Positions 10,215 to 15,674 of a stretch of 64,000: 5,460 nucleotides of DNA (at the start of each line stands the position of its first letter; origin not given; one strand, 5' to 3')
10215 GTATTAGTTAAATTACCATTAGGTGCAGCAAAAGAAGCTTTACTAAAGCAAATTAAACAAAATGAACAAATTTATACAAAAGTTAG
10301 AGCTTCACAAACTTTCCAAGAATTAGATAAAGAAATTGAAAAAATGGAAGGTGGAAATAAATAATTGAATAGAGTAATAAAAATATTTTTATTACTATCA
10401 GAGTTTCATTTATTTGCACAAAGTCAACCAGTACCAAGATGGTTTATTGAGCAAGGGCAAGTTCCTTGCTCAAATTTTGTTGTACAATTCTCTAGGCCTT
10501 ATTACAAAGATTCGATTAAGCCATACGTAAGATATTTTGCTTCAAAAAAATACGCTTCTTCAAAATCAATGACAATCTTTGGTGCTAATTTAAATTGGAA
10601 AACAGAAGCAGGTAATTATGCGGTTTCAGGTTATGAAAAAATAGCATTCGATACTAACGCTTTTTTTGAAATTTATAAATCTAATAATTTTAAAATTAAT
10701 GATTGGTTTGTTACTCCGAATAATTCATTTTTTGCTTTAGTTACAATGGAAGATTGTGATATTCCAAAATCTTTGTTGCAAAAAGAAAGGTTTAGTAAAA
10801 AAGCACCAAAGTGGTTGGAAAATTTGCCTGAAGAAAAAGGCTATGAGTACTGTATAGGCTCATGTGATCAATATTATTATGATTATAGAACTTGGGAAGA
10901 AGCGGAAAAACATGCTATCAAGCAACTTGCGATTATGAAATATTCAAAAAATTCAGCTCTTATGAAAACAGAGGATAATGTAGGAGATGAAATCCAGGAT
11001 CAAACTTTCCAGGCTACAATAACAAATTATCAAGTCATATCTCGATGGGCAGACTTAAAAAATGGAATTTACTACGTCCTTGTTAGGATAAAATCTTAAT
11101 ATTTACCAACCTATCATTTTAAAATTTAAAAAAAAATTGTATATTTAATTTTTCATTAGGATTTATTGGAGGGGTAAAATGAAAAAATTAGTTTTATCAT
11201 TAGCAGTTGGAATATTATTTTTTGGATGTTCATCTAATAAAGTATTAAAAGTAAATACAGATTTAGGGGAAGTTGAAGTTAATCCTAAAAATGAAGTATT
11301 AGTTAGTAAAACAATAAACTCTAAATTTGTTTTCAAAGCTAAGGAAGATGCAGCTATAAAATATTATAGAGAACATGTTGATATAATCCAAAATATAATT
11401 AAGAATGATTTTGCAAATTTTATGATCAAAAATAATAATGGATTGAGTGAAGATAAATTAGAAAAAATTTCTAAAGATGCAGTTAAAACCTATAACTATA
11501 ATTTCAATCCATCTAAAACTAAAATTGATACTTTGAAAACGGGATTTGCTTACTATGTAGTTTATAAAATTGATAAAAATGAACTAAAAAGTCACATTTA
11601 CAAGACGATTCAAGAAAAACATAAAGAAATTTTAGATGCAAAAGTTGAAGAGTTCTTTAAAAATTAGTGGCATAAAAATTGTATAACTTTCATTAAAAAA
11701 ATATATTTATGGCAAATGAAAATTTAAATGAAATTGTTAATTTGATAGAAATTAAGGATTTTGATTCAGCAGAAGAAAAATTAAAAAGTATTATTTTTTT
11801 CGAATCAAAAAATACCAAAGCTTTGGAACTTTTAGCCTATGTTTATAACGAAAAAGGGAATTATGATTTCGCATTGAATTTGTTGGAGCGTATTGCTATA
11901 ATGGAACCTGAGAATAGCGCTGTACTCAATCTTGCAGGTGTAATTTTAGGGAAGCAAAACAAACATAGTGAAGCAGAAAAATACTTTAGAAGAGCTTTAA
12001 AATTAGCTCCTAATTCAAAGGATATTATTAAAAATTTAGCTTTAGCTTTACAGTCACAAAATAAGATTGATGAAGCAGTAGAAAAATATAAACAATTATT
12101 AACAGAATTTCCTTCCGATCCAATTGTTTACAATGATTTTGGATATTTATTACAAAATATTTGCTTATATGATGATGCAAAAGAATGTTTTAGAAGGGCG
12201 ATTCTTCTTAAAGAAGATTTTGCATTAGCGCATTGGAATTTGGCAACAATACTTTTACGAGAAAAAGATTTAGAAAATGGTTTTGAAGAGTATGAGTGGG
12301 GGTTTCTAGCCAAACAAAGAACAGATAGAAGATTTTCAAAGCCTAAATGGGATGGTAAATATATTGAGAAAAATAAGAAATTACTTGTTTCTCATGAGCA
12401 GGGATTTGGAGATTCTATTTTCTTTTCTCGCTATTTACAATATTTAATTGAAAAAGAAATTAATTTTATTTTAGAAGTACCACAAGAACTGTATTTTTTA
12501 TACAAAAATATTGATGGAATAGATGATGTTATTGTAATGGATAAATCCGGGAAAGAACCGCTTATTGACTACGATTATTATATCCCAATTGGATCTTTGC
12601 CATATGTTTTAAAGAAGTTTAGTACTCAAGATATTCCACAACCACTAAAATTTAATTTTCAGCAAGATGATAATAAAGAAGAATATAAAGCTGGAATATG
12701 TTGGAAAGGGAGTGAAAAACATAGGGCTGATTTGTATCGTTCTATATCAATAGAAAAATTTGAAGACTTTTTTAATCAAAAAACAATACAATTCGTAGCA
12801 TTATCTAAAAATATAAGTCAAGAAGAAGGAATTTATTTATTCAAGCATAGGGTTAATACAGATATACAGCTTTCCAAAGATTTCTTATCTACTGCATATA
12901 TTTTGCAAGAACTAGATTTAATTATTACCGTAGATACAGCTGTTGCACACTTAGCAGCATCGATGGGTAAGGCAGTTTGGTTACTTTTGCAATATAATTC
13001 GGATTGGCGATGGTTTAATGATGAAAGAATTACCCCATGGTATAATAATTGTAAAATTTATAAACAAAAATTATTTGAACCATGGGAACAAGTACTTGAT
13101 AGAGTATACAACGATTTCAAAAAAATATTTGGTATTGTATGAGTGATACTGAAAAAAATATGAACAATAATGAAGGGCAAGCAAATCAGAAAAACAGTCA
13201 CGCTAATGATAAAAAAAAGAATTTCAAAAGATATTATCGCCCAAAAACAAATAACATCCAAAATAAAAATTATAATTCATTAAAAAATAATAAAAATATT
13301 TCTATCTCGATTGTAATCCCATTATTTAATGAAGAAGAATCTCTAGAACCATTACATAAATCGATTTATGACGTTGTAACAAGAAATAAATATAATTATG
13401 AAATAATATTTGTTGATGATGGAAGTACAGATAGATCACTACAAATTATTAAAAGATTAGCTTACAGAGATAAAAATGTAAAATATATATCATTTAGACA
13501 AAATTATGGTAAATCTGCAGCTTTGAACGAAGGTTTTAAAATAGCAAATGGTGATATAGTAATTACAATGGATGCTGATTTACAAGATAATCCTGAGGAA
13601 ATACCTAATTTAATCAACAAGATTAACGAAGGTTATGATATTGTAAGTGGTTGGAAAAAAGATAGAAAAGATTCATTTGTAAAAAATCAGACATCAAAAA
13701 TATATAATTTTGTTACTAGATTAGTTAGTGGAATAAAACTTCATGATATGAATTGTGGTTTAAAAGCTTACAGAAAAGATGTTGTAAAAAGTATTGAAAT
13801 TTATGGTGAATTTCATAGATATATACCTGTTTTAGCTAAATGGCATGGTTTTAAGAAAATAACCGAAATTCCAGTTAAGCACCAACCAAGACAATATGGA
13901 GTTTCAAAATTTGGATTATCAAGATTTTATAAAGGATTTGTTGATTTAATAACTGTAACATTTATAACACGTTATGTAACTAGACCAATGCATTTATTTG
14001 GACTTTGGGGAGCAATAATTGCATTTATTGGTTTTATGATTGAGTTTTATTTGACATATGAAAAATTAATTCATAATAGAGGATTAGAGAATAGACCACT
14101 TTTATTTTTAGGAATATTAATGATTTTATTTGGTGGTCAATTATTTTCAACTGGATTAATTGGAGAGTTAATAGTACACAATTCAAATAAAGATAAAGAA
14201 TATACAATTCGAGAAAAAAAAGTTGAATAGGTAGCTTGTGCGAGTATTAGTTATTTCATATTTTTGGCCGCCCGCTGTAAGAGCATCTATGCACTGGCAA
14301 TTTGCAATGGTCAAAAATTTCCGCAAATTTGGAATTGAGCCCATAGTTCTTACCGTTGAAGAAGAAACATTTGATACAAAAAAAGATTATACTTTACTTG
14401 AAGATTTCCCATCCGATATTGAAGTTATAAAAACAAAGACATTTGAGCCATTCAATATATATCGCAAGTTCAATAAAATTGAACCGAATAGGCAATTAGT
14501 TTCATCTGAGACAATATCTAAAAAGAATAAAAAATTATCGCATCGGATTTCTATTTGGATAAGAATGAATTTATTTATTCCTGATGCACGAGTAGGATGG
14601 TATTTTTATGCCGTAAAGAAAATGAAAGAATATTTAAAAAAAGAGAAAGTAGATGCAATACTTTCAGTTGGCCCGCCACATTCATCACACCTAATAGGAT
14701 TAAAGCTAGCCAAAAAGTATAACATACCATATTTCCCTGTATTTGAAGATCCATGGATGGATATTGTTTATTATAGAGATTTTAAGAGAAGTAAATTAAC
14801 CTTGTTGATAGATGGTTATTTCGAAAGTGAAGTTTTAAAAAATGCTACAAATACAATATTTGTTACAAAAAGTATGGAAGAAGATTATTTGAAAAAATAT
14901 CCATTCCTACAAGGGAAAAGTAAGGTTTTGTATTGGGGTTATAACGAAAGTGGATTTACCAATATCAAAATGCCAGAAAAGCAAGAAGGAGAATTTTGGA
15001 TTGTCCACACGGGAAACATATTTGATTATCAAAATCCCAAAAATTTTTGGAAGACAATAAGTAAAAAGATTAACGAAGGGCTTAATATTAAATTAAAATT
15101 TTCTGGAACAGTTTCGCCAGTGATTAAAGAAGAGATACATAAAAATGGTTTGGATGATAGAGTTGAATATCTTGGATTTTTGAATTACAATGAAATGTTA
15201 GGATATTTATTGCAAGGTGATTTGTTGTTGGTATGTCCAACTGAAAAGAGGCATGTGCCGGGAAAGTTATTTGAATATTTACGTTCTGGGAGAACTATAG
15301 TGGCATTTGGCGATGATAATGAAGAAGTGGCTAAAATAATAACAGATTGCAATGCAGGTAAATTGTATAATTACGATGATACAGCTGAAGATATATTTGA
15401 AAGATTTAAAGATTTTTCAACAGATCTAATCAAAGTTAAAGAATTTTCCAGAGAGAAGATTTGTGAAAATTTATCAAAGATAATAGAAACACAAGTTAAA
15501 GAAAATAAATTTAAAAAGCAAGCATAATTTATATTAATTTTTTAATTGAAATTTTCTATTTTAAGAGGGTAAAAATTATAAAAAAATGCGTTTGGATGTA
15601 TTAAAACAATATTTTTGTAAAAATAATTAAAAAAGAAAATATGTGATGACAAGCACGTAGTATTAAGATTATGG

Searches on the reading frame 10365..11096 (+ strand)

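Call 99: search_protein_families(library=pfam, proteins=[window:10365-11096:+], max_evalue=0.0001)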
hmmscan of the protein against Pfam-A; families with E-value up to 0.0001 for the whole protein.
window:10365-11096:+ (244 aa): 1 family
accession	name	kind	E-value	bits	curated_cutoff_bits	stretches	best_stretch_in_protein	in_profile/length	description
PF02169.21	LPP20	-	3.9e-05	24.4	25.9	0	148-242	1-96/97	LPP20 lipoprotein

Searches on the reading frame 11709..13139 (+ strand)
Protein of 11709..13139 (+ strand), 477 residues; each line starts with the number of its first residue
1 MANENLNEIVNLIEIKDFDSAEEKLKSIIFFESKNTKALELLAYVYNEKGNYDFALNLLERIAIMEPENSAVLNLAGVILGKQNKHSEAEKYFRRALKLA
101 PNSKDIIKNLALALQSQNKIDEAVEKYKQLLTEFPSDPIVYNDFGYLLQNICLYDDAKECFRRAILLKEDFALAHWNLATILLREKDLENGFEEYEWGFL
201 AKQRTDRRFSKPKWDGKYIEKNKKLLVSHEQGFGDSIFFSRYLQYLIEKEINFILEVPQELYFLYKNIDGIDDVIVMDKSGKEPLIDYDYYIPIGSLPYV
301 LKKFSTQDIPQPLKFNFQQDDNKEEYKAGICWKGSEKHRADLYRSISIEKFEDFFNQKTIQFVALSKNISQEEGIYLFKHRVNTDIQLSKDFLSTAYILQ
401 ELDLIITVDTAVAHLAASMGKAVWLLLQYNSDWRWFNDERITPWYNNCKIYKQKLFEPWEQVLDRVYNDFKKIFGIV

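Call 99: search_protein_families(library=pfam, proteins=[window:11709-13139:+], max_evalue=0.0001)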
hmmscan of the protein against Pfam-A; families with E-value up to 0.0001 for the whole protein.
window:11709-13139:+ (477 aa): 18 families
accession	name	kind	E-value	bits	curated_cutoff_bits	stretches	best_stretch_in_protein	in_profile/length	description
PF13432.12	TPR_16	-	4.7e-17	62.5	32.7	1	43-103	4-64/65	Tetratricopeptide repeat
PF00515.34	TPR_1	-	6.1e-17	61.1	27.8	1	73-102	4-33/34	Tetratricopeptide repeat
PF07719.23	TPR_2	-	6.1e-17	60.7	27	1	72-102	3-33/34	Tetratricopeptide repeat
PF14559.12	TPR_19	-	4.9e-15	56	25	1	83-140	4-61/68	Tetratricopeptide repeat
PF13181.12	TPR_8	-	1.2e-12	47.4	25.7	0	72-102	3-33/34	Tetratricopeptide repeat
PF13428.12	TPR_14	-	9.6e-12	44.8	23.5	0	78-111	9-42/44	Tetratricopeptide repeat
PF13431.12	TPR_17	-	3.7e-11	42.8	24.4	0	92-124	1-33/34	Tetratricopeptide repeat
PF13414.12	TPR_11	-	6.2e-11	42.3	26.8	0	116-149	6-39/42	TPR repeat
PF13424.12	TPR_12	-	3.2e-10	40.5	30.1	1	38-101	5-76/77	Tetratricopeptide repeat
PF13176.12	TPR_7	-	2.5e-09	36.9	27.9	0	38-62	1-27/36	Tetratricopeptide repeat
PF23914.1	TPR_CcmH_CycH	-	7e-09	36.1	42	0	77-136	57-153/158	Cytochrome c-type biogenesis protein H TPR domain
PF13174.12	TPR_6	-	4.6e-08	33.6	26.3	0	110-136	6-32/33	Tetratricopeptide repeat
PF13374.12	TPR_10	-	1.3e-07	31.8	27.5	0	73-99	5-31/42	Tetratricopeptide repeat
PF24575.1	TPR_Slam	-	3.4e-06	27.9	35.2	0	111-140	54-83/104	Surface lipoprotein assembly modifier, N-terminal TPR repeats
PF25063.1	ARM_TT21_C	-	3.4e-06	27.5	35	1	36-140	95-200/209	Tetratricopeptide repeat protein 21 C-terminal ARM domain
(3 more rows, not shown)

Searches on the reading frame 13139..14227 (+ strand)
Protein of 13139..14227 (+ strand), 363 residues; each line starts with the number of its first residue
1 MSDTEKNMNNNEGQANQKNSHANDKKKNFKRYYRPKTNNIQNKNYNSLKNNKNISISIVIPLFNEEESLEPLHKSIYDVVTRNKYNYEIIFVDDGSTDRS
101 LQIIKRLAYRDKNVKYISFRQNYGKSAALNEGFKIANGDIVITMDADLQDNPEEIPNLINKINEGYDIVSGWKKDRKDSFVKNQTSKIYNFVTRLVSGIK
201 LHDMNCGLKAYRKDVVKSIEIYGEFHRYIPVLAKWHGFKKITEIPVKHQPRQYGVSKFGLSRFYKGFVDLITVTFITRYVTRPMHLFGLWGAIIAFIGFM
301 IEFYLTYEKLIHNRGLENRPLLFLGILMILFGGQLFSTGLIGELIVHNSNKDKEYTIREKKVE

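Call 99: search_protein_families(library=pfam, proteins=[window:13139-14227:+], max_evalue=0.0001)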
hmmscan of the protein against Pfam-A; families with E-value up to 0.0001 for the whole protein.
window:13139-14227:+ (363 aa): 3 families
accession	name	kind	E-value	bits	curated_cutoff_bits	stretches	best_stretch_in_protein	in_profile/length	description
PF00535.33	Glycos_transf_2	-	7.6e-41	140.3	23.3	1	57-218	1-166/168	Glycosyl transferase family 2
PF10111.15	Glyco_tranf_2_2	-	2.3e-09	37.6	27.3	1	57-149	1-93/276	Glycosyltransferase like family 2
PF13641.12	Glyco_tranf_2_3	-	3.5e-05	24.4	27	1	56-171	3-121/230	Glycosyltransferase like family 2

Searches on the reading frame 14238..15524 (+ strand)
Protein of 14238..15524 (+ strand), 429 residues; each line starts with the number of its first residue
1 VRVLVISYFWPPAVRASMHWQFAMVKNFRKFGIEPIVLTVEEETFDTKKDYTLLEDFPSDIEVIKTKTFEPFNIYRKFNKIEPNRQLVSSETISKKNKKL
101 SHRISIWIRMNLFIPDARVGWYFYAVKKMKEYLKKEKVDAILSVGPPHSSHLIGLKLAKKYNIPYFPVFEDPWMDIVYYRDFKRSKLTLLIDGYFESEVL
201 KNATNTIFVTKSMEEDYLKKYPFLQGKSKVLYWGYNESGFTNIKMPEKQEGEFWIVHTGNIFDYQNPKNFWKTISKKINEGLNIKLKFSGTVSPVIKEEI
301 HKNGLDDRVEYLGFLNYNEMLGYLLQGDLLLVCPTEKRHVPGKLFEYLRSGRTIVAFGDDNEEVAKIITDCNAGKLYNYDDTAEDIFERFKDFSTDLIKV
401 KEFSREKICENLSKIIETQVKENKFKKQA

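Call 99: search_protein_families(library=pfam, proteins=[window:14238-15524:+], max_evalue=0.0001)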
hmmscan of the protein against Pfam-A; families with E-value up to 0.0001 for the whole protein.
window:14238-15524:+ (429 aa): 3 families
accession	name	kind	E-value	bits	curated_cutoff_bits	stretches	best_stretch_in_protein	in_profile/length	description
PF13692.12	Glyco_trans_1_4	-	1.1e-08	35.9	27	1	254-390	3-136/142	Glycosyl transferases group 1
PF00534.26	Glycos_transf_1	-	1.6e-07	31.4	26.4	1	245-402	8-164/172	Glycosyl transferases group 1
PF13439.12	Glyco_transf_4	-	5.3e-07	30.3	28.5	1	109-236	44-167/170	Glycosyltransferase Family 4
